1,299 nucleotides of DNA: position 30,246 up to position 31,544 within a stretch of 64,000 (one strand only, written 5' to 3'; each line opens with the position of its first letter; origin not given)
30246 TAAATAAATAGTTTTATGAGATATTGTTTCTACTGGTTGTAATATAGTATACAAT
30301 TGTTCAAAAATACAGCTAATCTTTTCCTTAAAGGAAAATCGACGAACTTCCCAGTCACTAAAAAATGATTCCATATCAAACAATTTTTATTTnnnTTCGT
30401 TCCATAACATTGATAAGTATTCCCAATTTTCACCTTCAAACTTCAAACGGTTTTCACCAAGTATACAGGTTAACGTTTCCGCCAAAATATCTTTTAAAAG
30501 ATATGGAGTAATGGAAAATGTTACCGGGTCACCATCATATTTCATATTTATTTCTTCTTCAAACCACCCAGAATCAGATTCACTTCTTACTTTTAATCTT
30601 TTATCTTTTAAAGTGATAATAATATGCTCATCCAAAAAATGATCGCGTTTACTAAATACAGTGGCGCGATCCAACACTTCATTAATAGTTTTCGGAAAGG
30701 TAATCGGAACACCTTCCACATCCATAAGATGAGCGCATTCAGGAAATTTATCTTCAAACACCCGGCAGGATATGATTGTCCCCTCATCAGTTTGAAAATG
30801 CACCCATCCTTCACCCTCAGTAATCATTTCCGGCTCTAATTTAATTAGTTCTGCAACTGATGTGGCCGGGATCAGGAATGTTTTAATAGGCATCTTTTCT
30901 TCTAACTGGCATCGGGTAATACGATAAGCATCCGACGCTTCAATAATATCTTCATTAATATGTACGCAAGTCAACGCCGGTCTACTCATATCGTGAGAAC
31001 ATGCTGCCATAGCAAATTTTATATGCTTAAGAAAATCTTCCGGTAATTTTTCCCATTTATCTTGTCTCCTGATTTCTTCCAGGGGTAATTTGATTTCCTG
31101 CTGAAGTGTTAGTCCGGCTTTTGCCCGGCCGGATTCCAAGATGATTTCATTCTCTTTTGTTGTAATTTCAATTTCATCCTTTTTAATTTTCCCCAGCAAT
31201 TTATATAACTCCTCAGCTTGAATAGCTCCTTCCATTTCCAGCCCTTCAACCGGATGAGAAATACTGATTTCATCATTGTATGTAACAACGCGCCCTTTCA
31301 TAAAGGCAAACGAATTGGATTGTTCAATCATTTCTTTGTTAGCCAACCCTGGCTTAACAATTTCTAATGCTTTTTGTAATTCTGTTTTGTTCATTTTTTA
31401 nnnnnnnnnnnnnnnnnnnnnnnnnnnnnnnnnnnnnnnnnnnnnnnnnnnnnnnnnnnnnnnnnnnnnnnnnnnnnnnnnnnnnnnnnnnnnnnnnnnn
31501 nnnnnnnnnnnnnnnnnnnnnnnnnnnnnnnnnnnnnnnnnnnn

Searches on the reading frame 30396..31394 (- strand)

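Call 57: search_protein_families(library=pfam, proteins=[window:30396-31394:-], max_evalue=0.001)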
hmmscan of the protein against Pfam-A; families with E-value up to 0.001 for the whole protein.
window:30396-31394:- (333 aa): 2 families
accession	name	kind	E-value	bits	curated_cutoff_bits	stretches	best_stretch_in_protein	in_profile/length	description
PF02767.21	DNA_pol3_beta_2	-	5.9e-05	23.8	27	1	122-219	8-116/116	DNA polymerase III beta subunit, central domain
PF02768.20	DNA_pol3_beta_3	-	0.00078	19.7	27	0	236-304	18-84/121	DNA polymerase III beta subunit, C-terminal domain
